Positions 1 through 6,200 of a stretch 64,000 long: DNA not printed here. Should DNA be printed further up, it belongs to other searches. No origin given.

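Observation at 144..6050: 1968-aa protein with 26 haem c sites fused to Ig-like repeats and a parallel beta-helix, in a Bacteroidota-like genome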

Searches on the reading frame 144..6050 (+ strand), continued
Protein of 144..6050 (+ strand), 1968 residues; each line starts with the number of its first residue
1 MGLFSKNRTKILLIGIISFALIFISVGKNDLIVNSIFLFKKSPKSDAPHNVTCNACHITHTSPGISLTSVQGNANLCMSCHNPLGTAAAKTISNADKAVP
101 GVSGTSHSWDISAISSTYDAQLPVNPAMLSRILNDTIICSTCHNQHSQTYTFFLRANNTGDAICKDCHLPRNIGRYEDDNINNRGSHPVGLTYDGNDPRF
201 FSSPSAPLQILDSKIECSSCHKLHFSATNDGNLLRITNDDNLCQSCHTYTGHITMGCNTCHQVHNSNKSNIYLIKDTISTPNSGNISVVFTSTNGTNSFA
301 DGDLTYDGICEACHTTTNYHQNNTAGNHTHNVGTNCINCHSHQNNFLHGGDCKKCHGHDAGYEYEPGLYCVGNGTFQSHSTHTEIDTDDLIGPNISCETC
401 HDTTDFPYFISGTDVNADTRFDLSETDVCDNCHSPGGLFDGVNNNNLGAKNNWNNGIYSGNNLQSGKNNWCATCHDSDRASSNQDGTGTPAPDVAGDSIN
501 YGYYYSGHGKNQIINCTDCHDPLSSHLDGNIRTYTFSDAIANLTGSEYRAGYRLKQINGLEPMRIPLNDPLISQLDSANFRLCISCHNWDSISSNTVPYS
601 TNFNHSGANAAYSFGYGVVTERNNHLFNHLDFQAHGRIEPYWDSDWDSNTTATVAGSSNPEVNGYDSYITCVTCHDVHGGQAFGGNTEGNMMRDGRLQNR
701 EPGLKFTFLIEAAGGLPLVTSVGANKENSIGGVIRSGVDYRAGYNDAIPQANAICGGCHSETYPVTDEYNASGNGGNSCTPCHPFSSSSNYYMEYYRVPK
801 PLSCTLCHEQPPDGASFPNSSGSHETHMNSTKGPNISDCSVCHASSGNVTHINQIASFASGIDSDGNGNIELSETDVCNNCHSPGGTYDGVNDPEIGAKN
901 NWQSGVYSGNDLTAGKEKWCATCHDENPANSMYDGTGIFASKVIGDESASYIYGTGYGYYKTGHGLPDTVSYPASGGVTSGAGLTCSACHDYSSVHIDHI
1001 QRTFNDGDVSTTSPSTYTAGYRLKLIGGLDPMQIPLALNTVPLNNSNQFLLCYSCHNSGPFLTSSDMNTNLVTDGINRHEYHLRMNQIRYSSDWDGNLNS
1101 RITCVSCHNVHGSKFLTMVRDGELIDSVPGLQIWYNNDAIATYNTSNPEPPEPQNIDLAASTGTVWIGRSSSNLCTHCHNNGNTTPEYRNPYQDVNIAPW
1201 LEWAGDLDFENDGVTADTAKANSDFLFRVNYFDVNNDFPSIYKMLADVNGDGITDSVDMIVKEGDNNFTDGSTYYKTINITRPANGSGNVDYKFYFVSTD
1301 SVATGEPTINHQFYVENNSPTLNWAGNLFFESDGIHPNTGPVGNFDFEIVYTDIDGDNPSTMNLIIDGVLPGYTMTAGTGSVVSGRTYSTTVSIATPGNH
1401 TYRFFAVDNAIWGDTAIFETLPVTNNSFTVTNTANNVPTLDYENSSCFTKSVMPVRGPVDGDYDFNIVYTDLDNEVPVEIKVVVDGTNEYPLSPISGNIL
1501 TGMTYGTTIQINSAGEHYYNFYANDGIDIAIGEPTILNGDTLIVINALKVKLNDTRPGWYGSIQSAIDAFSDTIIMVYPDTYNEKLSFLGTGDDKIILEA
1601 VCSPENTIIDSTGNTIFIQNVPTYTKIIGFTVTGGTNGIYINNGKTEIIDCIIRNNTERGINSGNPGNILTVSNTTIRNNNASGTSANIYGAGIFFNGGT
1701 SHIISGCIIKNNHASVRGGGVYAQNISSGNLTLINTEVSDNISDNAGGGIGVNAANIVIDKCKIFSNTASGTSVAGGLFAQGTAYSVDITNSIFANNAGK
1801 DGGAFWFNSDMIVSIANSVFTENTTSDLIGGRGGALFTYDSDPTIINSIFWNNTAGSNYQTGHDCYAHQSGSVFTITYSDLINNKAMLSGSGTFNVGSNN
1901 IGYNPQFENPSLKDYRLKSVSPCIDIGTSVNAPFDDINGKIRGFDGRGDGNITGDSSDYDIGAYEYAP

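Call 12: find_homologous_proteins(query=window:144-6050:+, max_evalue=0.00001)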
Query window:144-6050:+ (1968 aa): 281 proteins with E <= 0.00001 among 8000 candidates; the best 120 are listed.
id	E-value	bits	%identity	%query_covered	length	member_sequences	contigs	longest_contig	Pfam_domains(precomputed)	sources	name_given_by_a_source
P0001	0.0e+0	4603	100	100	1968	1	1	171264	PF13229.13,PF09699.16,PF14537.12,PF14522.12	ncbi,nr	ncbi:MAG: hypothetical protein L3J35_01085 [Bacteroidales bacterium]|nr:hypothetical protein [Bacter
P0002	0.0e+0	3710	79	100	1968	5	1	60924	PF13229.13,PF09699.16,PF14537.12,PF14522.12,PF22113.2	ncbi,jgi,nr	ncbi:MAG: hypothetical protein GXO80_03355 [Chlorobi bacterium]|nr:hypothetical protein [Chlorobiota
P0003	0.0e+0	3346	72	98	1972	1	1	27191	PF13229.13,PF09699.16,PF14537.12,PF14522.12,PF17161.11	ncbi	-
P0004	0.0e+0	2703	61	98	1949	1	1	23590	PF13229.13,PF09699.16,PF14537.12,PF14522.12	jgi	-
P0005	0.0e+0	1969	60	62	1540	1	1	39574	PF13229.13,PF09699.16,PF14537.12,PF14522.12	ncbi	-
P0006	0.0e+0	1899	54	62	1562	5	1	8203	PF13229.13,PF09699.16,PF14537.12,PF14522.12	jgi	jgi:predicted CXXCH cytochrome family protein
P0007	0.0e+0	1849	51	68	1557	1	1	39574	PF13229.13,PF09699.16,PF14537.12,PF14522.12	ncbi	-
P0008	0.0e+0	1225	37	74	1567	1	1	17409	PF13229.13,PF09699.16,PF14537.12,PF14522.12,PF05048.20,PF22113.2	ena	-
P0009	0.0e+0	1206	35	74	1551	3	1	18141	PF13229.13,PF09699.16,PF14537.12,PF20009.5,PF14522.12,PF05048.20,PF22113.2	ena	-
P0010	0.0e+0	1203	40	62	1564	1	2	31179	PF13229.13,PF09699.16,PF14537.12,PF14522.12,PF05048.20,PF22113.2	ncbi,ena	-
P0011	0.0e+0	1189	38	61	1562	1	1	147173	PF13229.13,PF09699.16,PF14537.12,PF14522.12,PF05048.20,PF22113.2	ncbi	-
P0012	0.0e+0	1075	38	60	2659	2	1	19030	PF13229.13,PF20009.5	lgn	-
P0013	0.0e+0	1043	41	62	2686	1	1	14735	PF13229.13,PF20009.5,PF26745.1,PF05048.20,PF22113.2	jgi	jgi:predicted outer membrane repeat protein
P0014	2.4e-290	985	33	86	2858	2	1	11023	PF09699.16,PF14537.12,PF20009.5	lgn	-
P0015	9.2e-277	940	33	58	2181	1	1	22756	PF13229.13,PF09699.16,PF14537.12,PF14522.12,PF05048.20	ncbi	ncbi:MAG: hypothetical protein Kow0089_23200 [Desulfobulbaceae bacterium]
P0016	6.0e-270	917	40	31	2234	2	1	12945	PF13229.13,PF09699.16,PF14537.12,PF20009.5,PF14522.12,PF05048.20,PF22113.2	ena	-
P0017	1.3e-269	916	41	58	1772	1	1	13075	PF13229.13,PF14537.12,PF14522.12,PF22113.2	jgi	-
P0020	2.9e-250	852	38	62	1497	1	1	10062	PF09699.16,PF23657.2,PF14537.12,PF20009.5,PF14522.12,PF22113.2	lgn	-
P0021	1.1e-249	850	40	27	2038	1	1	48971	PF21722.5,PF19408.6,PF09699.16,PF14537.12,PF14522.12,PF22113.2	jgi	jgi:predicted CxxxxCH...CXXCH cytochrome family protein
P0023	1.5e-235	803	34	78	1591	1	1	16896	PF13229.13,PF09699.16,PF14537.12,PF14522.12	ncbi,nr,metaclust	ncbi:MAG: hypothetical protein BA864_02630 [Desulfuromonadales bacterium C00003093]|nr:MAG: hypothet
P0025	2.9e-233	796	40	28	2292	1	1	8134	PF21722.5,PF19408.6,PF09699.16,PF14537.12,PF14522.12,PF22113.2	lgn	-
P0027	2.9e-230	786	35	62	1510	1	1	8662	PF14537.12,PF02415.24,PF14522.12,PF22113.2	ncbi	-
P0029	2.0e-229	783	40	62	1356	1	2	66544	PF13229.13,PF14522.12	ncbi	-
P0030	6.5e-228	778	36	66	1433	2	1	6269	PF20009.5,PF22113.2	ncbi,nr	ncbi:MAG: hypothetical protein KAT93_02425, partial [Desulfuromonadales bacterium]|nr:hypothetical p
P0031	8.2e-228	778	36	66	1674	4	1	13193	PF09699.16,PF14537.12,PF11617.14,PF14522.12,PF22113.2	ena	-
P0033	1.4e-226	773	37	62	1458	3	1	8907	PF09699.16,PF14537.12,PF20009.5,PF14522.12,PF22113.2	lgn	-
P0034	1.0e-224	767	37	62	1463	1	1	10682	PF09699.16,PF14537.12,PF20009.5,PF14522.12,PF22113.2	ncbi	-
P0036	1.8e-221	757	38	40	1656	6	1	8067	PF09699.16,PF14537.12,PF14522.12,PF05048.20,PF22113.2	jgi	-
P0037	4.8e-221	755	30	43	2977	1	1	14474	PF19408.6,PF09699.16,PF14537.12,PF22352.3,PF14522.12,PF22113.2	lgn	-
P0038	7.3e-221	755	37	58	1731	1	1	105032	PF09699.16,PF14537.12,PF02415.24,PF14522.12,PF22113.2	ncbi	-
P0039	3.3e-220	752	32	61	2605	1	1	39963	PF13229.13,PF20009.5,PF14522.12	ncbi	ncbi:MAG: choice-of-anchor Q domain-containing protein [Thermodesulfobacteriota bacterium]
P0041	5.4e-219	748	38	40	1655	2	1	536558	PF14537.12,PF20009.5,PF14522.12,PF05048.20,PF22113.2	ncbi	ncbi:MAG: multiheme c-type cytochrome [Desulfobulbaceae bacterium]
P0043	1.4e-211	724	37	40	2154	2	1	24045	PF13229.13,PF09699.16,PF23657.2,PF14537.12,PF20009.5,PF13385.14,PF14522.12,PF22113.2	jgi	-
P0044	1.8e-211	723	34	52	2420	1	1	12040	PF13229.13,PF13205.13,PF14522.12,PF22113.2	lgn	-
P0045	1.9e-211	723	35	55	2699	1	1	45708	PF13229.13,PF02415.24,PF14522.12,PF22113.2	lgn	-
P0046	9.2e-211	721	33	54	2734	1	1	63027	PF13229.13,PF14537.12,PF14522.12,PF22113.2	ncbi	-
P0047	6.3e-209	715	29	44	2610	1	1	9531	PF21722.5,PF19408.6,PF09699.16,PF14537.12,PF14522.12,PF22113.2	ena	-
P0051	3.1e-200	686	42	38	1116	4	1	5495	PF09699.16,PF14537.12,PF14522.12,PF22113.2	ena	-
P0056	9.5e-174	598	35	54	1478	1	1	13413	PF13229.13,PF14522.12,PF22113.2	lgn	-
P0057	2.8e-172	593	47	25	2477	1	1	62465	PF07495.20,PF09699.16,PF14537.12,PF00415.25,PF13385.14,PF13540.13,PF02973.23,PF25384.2,PF14522.12,PF25390.2,PF22113.2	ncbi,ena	-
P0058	6.3e-170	586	32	51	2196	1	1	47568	PF09699.16,PF03160.21,PF20009.5,PF14522.12,PF22113.2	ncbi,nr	ncbi:MAG: hypothetical protein M8357_08615 [Desulfobulbaceae bacterium]|nr:hypothetical protein [Des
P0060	8.9e-166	572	43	22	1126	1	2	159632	PF09699.16,PF14537.12,PF14522.12,PF22113.2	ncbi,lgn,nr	ncbi:MAG: hypothetical protein DWQ05_05810 [Calditrichaeota bacterium]|nr:MAG: hypothetical protein 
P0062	1.4e-153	531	28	48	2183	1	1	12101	PF21722.5,PF19408.6,PF09699.16,PF14537.12,PF19081.7,PF14522.12,PF22113.2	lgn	-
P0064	2.4e-141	491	28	40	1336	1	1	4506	PF09699.16,PF14537.12,PF14522.12,PF22113.2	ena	-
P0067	4.6e-133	463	35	12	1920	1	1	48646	PF14537.12,PF14522.12,PF22113.2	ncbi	-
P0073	9.3e-126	439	35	43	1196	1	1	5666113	PF09699.16,PF14537.12,PF01436.28,PF14522.12,PF22113.2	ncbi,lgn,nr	ncbi:MAG: hypothetical protein JSU63_19660 [Phycisphaerales bacterium]|nr:MAG: hypothetical protein 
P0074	1.5e-123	432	32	54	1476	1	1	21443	PF09699.16,PF01436.28,PF14522.12,PF22113.2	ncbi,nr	ncbi:MAG: hypothetical protein JXQ75_21885 [Phycisphaerae bacterium]|nr:hypothetical protein [Phycis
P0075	5.4e-122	427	36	38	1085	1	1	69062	PF09699.16,PF14537.12,PF01436.28,PF14522.12,PF22113.2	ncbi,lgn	-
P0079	2.5e-118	415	30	41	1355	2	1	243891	PF09699.16,PF14537.12,PF14522.12,PF22113.2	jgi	-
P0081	3.7e-116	407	28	40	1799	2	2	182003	PF21722.5,PF19408.6,PF09699.16,PF14537.12,PF14522.12,PF22113.2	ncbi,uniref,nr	ncbi:cytochrome c3 family protein [Carboxylicivirga marina]|uniref:cytochrome c3 family protein n=1 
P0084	2.2e-113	398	38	26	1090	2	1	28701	PF09699.16,PF14537.12,PF13205.13,PF14522.12,PF22113.2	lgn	-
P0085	2.5e-112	395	35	43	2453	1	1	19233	PF14537.12,PF09698.16,PF14522.12,PF22113.2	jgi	-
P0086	2.7e-112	395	35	30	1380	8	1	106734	PF09699.16,PF14537.12,PF13385.14,PF14522.12,PF22113.2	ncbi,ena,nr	ncbi:doubled CXXCH motif [bacterium BMS3Abin10]|nr:doubled CXXCH motif [bacterium BMS3Abin10]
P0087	1.2e-111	392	42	22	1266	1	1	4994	PF09699.16,PF13205.13,PF14522.12,PF22113.2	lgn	-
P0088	1.2e-110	389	39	33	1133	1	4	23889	PF19408.6,PF09699.16,PF14537.12,PF14522.12,PF22113.2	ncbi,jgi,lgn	jgi:predicted CXXCH cytochrome family protein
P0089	2.3e-109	385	35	32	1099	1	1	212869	PF09699.16,PF14537.12,PF01436.28,PF08450.19,PF22113.2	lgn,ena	-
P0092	2.9e-106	375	35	38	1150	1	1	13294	PF09699.16,PF14537.12,PF17170.11,PF01436.28,PF14522.12,PF08450.19,PF22113.2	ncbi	-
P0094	7.7e-105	370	50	18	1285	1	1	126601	PF09699.16,PF14537.12,PF22113.2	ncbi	-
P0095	2.2e-104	368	39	27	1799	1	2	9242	PF14537.12,PF09698.16,PF14522.12,PF22113.2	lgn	-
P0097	1.2e-101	359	54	16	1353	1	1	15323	PF19408.6,PF09699.16,PF14537.12,PF02085.22,PF14522.12,PF22113.2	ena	-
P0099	1.3e-100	356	33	33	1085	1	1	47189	PF09699.16,PF14537.12,PF17170.11,PF01436.28,PF14522.12,PF08450.19,PF22113.2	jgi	-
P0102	6.5e-100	353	51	16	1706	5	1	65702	PF19408.6,PF09699.16,PF14537.12,PF14522.12,PF22113.2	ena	-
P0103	7.8e-100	353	33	36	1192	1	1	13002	PF09699.16,PF14537.12,PF17170.11,PF01436.28,PF14522.12,PF22113.2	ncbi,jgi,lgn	-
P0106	4.1e-99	351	31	39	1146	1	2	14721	PF09699.16,PF14537.12,PF17170.11,PF01436.28,PF08450.19,PF22113.2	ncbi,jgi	ncbi:MAG: hypothetical protein PVI86_06185 [Phycisphaerae bacterium]|jgi:DNA-binding beta-propeller 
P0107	6.0e-99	350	31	35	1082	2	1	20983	PF25275.2,PF14522.12,PF22113.2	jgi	jgi:hypothetical protein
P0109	1.9e-98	349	43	24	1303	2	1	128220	PF19408.6,PF09699.16,PF14537.12,PF14522.12,PF22113.2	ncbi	ncbi:MAG: cytochrome c3 family protein [Bacteroidales bacterium]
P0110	3.6e-98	348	35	33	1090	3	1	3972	PF09699.16,PF14537.12,PF17170.11,PF01436.28,PF22113.2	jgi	jgi:DNA-binding beta-propeller fold protein YncE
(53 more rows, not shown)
